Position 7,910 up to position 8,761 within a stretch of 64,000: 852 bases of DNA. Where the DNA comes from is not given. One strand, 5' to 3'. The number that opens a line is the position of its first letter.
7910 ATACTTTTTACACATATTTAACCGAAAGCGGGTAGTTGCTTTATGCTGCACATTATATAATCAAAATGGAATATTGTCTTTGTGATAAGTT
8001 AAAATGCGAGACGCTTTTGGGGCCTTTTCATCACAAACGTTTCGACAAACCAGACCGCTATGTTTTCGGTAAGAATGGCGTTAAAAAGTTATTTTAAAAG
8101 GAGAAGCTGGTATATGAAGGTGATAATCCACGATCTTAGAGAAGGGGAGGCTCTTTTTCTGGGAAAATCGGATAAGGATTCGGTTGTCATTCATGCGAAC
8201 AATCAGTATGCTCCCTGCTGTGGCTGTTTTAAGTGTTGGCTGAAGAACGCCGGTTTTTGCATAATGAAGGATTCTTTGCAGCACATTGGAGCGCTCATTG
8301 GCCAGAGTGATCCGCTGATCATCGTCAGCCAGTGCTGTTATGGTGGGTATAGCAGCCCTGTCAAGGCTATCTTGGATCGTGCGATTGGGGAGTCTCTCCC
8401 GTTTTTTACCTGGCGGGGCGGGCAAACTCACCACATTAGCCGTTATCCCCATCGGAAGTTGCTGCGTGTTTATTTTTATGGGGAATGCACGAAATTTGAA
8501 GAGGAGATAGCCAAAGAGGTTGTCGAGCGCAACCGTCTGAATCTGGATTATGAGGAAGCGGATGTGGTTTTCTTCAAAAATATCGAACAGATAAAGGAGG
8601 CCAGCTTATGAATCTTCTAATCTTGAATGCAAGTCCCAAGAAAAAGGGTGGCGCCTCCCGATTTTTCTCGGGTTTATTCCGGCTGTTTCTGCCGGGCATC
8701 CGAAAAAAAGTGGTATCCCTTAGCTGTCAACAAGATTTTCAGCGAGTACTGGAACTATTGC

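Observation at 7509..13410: Six-gene translationally coupled operon of three divergent flavodoxin-fold proteins, two unknown polytopic membrane proteins and a DUF4177-like peptide, isolated between two long non-coding stretches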

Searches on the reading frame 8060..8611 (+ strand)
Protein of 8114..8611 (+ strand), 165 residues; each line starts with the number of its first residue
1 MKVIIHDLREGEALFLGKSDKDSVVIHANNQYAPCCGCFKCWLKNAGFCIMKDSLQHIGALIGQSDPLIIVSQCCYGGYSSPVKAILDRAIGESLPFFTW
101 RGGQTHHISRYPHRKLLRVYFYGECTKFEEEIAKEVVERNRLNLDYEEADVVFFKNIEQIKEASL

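Call 3: search_protein_families(library=pfam, proteins=[window:8114-8611:+], max_evalue=1)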
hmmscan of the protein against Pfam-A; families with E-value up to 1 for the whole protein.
window:8114-8611:+ (165 aa): 1 family
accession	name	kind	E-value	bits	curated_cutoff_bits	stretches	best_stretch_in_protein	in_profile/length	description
PF03358.20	FMN_red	-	0.00014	21.9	24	1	40-90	48-96/152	NADPH-dependent FMN reductase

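Call 4: search_protein_families(library=ncbifam, proteins=[window:8114-8611:+], max_evalue=1)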
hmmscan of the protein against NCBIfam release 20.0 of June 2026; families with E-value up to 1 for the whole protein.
window:8114-8611:+ (165 aa): 2 families
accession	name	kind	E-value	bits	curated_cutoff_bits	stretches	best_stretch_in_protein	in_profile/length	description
NF003829.0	PRK05417.1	subfamily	0.064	13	249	1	18-44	31-57/191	glutathione-dependent formaldehyde-activating enzyme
TIGR02820.1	formald_GSH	equivalog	0.069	13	234.55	1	17-45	26-54/182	S-(hydroxymethyl)glutathione synthase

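Call 8: list_cluster_members(proteins=[window:8114-8611:+, window:8608-9351:+, window:9365-9910:+, window:9903-10712:+, window:10727-11917:+, window:12074-12253:+, window:12065-12253:+, window:8060-8611:+, window:9831-10712:+])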
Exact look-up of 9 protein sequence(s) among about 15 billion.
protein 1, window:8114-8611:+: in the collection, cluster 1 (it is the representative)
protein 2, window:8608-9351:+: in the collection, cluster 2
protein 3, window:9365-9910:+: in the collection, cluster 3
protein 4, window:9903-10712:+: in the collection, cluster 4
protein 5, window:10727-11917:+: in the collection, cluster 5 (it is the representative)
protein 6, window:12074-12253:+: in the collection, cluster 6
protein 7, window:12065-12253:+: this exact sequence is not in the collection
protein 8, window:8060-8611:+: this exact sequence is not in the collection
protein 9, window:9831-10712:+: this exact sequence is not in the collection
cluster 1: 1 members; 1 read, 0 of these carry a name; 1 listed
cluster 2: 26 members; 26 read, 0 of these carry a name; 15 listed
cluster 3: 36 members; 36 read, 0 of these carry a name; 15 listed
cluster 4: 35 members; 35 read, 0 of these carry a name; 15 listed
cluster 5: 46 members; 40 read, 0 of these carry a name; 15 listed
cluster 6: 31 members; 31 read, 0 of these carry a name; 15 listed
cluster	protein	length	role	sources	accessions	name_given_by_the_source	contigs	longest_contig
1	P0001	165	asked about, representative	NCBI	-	-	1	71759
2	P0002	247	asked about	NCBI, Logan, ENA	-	-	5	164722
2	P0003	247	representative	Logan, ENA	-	-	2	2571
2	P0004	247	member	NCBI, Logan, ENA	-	-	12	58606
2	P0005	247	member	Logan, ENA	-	-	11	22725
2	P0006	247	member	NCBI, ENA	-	-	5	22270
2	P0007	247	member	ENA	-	-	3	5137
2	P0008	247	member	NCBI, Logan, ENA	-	-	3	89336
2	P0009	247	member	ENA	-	-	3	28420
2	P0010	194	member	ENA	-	-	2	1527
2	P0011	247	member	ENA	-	-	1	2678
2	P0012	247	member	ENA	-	-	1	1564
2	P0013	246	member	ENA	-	-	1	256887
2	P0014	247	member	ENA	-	-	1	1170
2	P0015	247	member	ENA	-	-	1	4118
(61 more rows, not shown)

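Call 18: find_related_loci(query=A1, collection=genome_contigs, flank=10000)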
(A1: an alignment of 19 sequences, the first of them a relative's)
Query A1 (396 aa) in genome_contigs; peptide patterns used: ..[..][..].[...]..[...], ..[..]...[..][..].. (x = any residue, [..] = any of these).
62 stretches matched a pattern; 31 encode a relative of the query (tblastn E <= 1e-3); 30 distinct loci.
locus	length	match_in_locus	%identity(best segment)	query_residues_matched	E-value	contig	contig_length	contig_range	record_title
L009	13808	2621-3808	85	1-396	0e+0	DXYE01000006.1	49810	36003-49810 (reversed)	MAG TPA_asm: Clostridiales bacterium isolate HRGM_Genome_3853 HRGM_Genome_3853_6, whole genome shotgun sequence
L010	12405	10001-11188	79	1-396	0e+0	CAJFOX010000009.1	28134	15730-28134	uncultured Ruminococcaceae bacterium isolate Coassembly_mag_52 genome assembly, contig: MAGpy_11413_min2k_bin_52_fak87_2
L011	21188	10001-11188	81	1-396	0e+0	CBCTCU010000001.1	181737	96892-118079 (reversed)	MAG TPA_asm: uncultured Eubacteriales bacterium isolate SRR20550102_concoct_35 genome assembly, contig: ERZ24930432.77,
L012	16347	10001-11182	79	1-394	0e+0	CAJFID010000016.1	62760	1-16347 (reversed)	Candidatus Avimonas intestinalis isolate Chicken_18_mag_13 genome assembly, contig: MAGpy_11413_18_idba_bin_13_fascaffol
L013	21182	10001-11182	77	1-394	0e+0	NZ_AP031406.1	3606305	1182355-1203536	Owariibacterium komagatae strain 13GAM1G chromosome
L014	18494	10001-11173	79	1-391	0e+0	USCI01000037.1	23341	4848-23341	uncultured Ruminococcaceae bacterium isolate UMGS1591 genome assembly, contig: NODE_1343_length_23341_cov_6.765610, whol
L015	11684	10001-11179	65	1-393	1e-175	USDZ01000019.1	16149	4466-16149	uncultured Ruminococcaceae bacterium isolate UMGS1623 genome assembly, contig: NODE_1794_length_16149_cov_6.574251, whol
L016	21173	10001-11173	71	1-391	2e-169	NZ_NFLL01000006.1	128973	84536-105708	Faecalibacterium sp. An122 An122_contig_6, whole genome shotgun sequence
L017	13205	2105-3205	70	1-396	5e-162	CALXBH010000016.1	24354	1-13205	MAG: uncultured Clostridia bacterium isolate E0_RP0__bin102 genome assembly, contig: E0_RP0__k127_6521, whole genome sho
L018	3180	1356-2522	65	1-389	4e-169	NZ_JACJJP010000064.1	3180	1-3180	Gemmiger formicilis strain An812 An812_NODE_64_length_3180_cov_51.658907_pilon, whole genome shotgun sequence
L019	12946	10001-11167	64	1-389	5e-159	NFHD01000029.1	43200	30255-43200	Gemmiger sp. An87 An87_contig_29, whole genome shotgun sequence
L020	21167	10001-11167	66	1-389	4e-159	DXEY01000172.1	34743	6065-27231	MAG TPA_asm: Candidatus Mediterraneibacter colneyensis isolate ChiGjej5B5-19924 ChiGjej5B5M5__C321051_L34743_SAMN0800984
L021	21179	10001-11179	72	1-393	4e-158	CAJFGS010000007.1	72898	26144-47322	Candidatus Avimonas merdigallinarum isolate Chicken_16_mag_116 genome assembly, contig: MAGpy_11413_16_idba_bin_116_fasc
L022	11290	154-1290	65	1-391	2e-156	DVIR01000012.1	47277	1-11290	MAG TPA_asm: Candidatus Faeciplasma gallinarum isolate CHK157-1446 CHK157__C57005_L47277_ERR2241945, whole genome shotgu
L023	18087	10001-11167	63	1-389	3e-156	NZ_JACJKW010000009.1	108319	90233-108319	Intestinimonas butyriciproducens strain An565 An565_contig-110_8, whole genome shotgun sequence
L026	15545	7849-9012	63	1-388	2e-142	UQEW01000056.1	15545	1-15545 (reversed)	uncultured Clostridiales bacterium isolate UMGS207 genome assembly, contig: NODE_978_length_15545_cov_5.40807, whole gen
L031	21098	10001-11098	53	27-392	4e-102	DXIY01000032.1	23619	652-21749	MAG TPA_asm: Candidatus Ruthenibacterium merdipullorum isolate ChiSxjej5B17-15602 ChiSxjej5B17M5__C62765_L23619_SAMN0800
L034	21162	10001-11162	61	1-388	3e-76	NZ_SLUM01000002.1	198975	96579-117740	Allofournierella massiliensis strain DSM 100451 Ga0244722_102, whole genome shotgun sequence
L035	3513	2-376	64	270-394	2e-51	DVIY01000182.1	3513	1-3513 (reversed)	MAG TPA_asm: Candidatus Gallacutalibacter pullistercoris isolate 13869 ChiHcolR5__C254547_L3513_SRR6323280, whole genome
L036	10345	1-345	65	280-394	3e-47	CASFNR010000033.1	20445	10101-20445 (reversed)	uncultured Eubacteriales bacterium isolate O63_L3_318318_idba_bin.145 genome assembly, contig: O63_L3_318318_idba_bin.14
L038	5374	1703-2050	59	1-316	2e-35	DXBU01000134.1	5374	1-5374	MAG TPA_asm: Candidatus Blautia faecigallinarum isolate 14324 ChiHcec31__C175231_L5374_SAMN08010211, whole genome shotgu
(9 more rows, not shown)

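Call 26: search_protein_families(library=pfam, proteins=[L016:760-2199:-, L016:2204-2875:-, L016:2900-3712:-, L016:3588-4751:-, L016:4862-5821:-, L016:5818-6543:-, L016:11663-12211:-, L016:12192-12584:-, L016:13274-14971:-, L016:16214-17599:-], max_evalue=0.01)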
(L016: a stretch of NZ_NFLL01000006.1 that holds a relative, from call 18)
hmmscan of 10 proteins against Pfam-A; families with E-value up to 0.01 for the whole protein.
L016:760-2199:- (479 aa): 1 family
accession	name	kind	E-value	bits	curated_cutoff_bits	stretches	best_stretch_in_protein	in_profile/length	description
PF08757.17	CotH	-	9.1e-60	203.3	23.8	1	92-421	2-319/322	CotH kinase protein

L016:2204-2875:- (223 aa): 1 family
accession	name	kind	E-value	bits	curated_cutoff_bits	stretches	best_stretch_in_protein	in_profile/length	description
PF16316.10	DUF4956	-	2.7e-12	47.2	30.6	1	36-183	8-155/169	Domain of unknown function (DUF4956)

L016:2900-3712:- (270 aa): 1 family
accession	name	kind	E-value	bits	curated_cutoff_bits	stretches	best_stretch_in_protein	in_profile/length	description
PF09359.15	VTC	-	1.8e-32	113.3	23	1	50-265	2-229/235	VTC domain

L016:3588-4751:- (387 aa): 2 families
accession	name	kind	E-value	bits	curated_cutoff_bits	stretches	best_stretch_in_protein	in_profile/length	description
PF23750.1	RsgI_M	-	2e-13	51.5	25.3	1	40-117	3-75/133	Anti-sigma factor RsgI-like central domain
PF03413.25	PepSY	-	2.9e-09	37.5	24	1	170-231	2-59/60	Peptidase propeptide and YPEB domain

L016:4862-5821:- (319 aa): 2 families
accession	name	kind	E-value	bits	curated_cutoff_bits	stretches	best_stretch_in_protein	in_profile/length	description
PF23750.1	RsgI_M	-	2.7e-21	77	25.3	1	83-207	1-126/133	Anti-sigma factor RsgI-like central domain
PF12791.13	RsgI_N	-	0.00028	21.1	25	1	4-37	5-38/40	Anti-sigma factor N-terminus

L016:5818-6543:- (241 aa): 1 family
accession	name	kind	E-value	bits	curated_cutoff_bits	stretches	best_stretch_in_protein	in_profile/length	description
PF04542.20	Sigma70_r2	-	7.2e-07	29.4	24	1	26-94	3-70/71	Sigma-70 region 2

L016:11663-12211:- (182 aa): 1 family
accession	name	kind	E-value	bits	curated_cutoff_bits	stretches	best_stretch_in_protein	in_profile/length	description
PF11193.13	DUF2812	-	5.1e-32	110.8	27.8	1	15-120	1-102/110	Protein of unknown function (DUF2812)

L016:12192-12584:- (130 aa): 3 families
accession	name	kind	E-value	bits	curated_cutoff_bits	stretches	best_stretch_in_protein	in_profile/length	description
PF03551.20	PadR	-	6.5e-16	58.5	27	1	43-106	7-74/75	Transcriptional regulator PadR-like family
PF14277.12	DUF4364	-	0.0013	19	26.9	1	73-121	39-86/162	Domain of unknown function (DUF4364)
PF22194.2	F-93_WHD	-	0.0034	17.9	28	0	58-101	20-62/62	F-93, winged-helix domain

L016:13274-14971:- (565 aa): 3 families
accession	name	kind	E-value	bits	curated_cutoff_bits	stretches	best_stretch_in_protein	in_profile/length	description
PF03389.21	MobA_MobL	-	1.3e-91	306.9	26.7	1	17-288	1-224/224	MobA/MobL family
PF10473.14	CENP-F_leu_zip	-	0.0047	17.4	34.5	0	308-378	36-106/140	Leucine-rich repeats of kinetochore protein Cenp-F/LEK1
PF04513.17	Baculo_PEP_C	-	0.0071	16.8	38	0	294-371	15-79/140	Baculovirus polyhedron envelope protein, PEP, C terminus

L016:16214-17599:- (461 aa): 2 families
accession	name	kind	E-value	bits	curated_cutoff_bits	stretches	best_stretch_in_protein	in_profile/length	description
PF19263.5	DUF5906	-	8.7e-18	65.5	27.6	1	175-286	2-114/114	Family of unknown function (DUF5906)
PF03288.22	Pox_D5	-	0.00037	21.3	21.4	1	349-403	1-54/86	Poxvirus D5 protein-like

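Call 32: search_protein_families(library=padloc, proteins=[window:8114-8611:+], max_evalue=1)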
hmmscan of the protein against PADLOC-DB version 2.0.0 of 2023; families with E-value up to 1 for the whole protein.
window:8114-8611:+ (165 aa): 0 families

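Call 33: search_solved_structures(query=window:8114-8611:+, max_evalue=1, show_alignments=2)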
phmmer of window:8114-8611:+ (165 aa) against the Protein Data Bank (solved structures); distinct sequences matched with E-value up to 1: 1.
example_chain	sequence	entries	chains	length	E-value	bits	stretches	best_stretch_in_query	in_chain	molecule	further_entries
1m6y_A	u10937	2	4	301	0.12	15.4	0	109-145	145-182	S-adenosyl-methyltransferase mraW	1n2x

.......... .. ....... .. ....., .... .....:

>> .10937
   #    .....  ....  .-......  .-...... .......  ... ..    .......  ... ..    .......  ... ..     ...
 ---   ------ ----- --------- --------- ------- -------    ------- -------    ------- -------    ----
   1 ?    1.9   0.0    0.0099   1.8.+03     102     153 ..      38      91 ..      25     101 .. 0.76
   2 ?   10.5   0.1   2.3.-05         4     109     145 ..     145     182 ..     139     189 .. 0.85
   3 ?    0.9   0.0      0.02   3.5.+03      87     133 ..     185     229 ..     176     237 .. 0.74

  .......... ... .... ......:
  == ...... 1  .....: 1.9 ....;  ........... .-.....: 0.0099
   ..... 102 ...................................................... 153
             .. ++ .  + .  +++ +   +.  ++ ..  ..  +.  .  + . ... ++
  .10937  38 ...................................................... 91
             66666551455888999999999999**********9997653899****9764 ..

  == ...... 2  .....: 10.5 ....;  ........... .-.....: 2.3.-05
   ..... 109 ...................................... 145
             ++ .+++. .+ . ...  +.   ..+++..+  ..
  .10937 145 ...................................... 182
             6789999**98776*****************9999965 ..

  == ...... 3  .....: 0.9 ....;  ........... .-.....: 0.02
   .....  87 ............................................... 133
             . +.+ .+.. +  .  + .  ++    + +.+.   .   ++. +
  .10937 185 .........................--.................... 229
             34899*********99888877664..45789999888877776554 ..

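Call 38: predict_structure(alignment_id=A1)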
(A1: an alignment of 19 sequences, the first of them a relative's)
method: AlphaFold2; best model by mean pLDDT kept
length: 396 residues; sequences in the alignment: 19
mean_pLDDT: 59.3   pTM: 0.41
mean pLDDT of the five models: 59.3, 57.9, 55.6, 54.0, 50.1
residues with pLDDT >= 90: 0; 70-90: 93; 50-70: 201; < 50: 102
segments of 3 or more residues with pLDDT < 50: 1-3, 73-137, 191-203, 294-301, 319-323
pLDDT, mean of each block of 10 residues (from residue 1): 52 68 71 64 68 65 58 43 33 34 33 29 35 45 58 61 55 59 54 40 56 67 69 57 65 66 55 64 58 44 70 67 61 85 81 73 81 78 86 68
secondary structure, 60 per line:
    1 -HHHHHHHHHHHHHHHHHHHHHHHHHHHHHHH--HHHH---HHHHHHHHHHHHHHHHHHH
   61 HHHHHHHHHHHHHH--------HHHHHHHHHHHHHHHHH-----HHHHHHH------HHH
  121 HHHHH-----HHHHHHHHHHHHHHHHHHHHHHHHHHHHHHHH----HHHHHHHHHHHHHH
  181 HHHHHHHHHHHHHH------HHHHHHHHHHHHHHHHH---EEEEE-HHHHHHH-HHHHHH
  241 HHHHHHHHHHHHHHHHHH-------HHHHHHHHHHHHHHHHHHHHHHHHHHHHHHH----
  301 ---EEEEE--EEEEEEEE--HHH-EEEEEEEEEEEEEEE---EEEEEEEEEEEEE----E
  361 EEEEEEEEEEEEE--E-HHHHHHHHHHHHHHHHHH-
elements in order: H2-32 H35-38 H42-74 H83-99 H105-111 H118-125 H131-162 H167-194 H201-217 E221-225 H227-233 H235-258 H266-296 E304-308 E311-318 E325-339 E343-355 E360-373 H378-395
